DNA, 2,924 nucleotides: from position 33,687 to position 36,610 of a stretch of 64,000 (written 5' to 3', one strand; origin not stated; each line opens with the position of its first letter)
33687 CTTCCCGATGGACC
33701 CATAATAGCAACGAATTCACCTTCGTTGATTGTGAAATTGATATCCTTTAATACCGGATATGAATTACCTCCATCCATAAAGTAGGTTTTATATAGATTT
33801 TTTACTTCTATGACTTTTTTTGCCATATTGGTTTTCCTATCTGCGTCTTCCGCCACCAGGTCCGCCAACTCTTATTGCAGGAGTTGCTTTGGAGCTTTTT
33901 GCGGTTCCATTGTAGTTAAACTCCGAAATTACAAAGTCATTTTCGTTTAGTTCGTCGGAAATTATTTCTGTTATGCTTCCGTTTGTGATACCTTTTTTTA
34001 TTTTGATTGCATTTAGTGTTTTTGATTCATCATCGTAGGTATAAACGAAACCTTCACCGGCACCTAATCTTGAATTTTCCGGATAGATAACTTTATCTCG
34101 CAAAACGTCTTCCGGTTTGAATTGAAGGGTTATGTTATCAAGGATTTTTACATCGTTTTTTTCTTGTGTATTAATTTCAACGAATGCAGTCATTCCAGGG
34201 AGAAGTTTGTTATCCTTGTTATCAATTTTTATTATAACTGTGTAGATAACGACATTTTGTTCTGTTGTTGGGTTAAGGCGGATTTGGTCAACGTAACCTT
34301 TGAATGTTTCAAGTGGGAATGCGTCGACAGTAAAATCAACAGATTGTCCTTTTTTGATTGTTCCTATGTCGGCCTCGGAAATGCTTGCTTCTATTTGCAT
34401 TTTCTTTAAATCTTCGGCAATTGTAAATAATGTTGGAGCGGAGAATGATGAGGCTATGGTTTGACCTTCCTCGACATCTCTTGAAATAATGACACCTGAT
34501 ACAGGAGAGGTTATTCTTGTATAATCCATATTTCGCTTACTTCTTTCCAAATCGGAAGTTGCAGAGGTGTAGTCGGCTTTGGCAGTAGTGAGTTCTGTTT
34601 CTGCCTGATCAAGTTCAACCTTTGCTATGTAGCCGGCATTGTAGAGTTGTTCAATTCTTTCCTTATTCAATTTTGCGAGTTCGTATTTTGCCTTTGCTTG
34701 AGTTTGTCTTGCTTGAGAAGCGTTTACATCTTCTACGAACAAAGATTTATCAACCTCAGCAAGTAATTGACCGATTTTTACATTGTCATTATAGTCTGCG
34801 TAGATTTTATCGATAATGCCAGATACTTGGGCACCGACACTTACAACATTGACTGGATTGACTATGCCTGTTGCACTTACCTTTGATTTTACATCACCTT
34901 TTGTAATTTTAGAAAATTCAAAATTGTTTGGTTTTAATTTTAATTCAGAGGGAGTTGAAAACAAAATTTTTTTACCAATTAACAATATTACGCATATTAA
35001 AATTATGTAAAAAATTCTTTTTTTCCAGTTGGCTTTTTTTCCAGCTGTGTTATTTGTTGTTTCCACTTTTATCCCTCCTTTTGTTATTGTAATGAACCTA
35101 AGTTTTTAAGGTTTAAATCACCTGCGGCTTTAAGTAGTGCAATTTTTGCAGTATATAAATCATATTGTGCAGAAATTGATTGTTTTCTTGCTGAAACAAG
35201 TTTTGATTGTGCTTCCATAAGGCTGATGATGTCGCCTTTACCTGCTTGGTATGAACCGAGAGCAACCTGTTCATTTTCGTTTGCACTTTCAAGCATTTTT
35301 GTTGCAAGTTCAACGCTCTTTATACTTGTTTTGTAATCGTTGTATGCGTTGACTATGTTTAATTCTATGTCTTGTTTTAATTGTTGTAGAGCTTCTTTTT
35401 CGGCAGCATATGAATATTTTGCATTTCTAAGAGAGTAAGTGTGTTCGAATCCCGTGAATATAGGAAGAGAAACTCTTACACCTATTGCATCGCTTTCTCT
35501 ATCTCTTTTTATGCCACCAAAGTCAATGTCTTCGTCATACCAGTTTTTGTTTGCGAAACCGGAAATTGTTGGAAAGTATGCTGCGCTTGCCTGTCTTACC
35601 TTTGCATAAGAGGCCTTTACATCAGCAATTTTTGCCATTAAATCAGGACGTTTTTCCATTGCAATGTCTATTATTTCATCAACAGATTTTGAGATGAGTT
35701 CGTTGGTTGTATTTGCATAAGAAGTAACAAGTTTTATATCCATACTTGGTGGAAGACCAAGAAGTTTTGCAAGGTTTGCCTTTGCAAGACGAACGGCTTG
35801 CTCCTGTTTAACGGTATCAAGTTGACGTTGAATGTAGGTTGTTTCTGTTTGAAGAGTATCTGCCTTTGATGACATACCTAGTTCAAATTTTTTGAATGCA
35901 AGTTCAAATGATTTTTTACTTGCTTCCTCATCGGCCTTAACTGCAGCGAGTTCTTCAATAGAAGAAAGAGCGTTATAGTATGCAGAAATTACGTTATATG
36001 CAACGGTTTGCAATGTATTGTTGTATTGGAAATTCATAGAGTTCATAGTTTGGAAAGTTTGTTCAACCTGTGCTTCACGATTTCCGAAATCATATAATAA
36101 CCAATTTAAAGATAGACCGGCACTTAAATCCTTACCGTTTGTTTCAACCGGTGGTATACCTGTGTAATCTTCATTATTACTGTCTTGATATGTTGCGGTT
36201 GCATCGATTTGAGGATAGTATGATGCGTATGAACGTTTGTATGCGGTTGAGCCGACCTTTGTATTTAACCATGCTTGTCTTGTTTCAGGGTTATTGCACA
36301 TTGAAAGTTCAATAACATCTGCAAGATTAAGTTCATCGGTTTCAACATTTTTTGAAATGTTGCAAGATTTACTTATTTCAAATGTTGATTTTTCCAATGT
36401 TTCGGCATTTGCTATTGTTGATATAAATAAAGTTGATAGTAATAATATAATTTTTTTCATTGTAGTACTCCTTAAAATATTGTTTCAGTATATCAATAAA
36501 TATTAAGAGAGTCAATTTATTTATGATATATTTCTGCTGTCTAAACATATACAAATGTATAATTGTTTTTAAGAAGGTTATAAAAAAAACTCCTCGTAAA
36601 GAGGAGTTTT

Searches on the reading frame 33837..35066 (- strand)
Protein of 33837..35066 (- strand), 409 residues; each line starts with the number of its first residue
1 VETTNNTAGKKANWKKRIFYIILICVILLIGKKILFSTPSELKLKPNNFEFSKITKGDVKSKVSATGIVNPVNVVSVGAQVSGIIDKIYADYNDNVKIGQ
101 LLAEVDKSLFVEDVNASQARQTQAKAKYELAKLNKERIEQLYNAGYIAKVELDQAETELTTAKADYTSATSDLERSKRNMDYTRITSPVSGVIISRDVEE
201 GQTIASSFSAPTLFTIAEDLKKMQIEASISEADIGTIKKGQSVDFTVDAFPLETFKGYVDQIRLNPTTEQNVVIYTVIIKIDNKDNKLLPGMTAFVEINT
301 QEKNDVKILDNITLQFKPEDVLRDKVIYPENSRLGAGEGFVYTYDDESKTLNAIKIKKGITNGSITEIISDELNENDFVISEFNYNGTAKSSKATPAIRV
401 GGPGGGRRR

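Call 60: search_protein_families(library=pfam, proteins=[window:33837-35066:-], max_evalue=0.00001)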
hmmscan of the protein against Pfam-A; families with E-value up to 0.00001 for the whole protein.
window:33837-35066:- (409 aa): 3 families
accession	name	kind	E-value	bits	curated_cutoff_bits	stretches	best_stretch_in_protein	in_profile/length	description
PF16576.10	HlyD_D23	-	1.2e-27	97.1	30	1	60-294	3-214/214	Barrel-sandwich domain of CusB or HlyD membrane-fusion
PF13437.12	HlyD_3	-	4e-16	60.1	22.2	1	185-291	2-106/106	HlyD family secretion protein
PF02321.23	OEP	-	3.5e-06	27.4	22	1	113-182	115-184/187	Outer membrane efflux protein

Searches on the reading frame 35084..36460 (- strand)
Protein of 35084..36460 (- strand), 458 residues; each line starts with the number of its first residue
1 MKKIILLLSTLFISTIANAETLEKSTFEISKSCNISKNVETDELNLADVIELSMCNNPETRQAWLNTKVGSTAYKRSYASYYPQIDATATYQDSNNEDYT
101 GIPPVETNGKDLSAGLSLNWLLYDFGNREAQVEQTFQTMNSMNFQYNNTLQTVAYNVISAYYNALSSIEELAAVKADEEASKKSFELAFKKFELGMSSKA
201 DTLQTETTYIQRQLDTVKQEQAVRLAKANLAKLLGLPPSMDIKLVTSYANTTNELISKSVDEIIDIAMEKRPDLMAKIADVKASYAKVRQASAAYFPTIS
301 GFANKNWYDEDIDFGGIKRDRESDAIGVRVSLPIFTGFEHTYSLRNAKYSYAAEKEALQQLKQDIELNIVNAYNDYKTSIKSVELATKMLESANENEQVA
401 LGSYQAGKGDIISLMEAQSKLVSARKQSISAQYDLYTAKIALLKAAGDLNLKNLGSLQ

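Call 60: search_protein_families(library=pfam, proteins=[window:35084-36460:-], max_evalue=0.00001)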
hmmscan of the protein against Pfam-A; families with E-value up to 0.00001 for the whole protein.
window:35084-36460:- (458 aa): 1 family
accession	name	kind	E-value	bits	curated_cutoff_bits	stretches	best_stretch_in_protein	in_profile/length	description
PF02321.23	OEP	-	5.1e-68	229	22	2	261-447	2-187/187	Outer membrane efflux protein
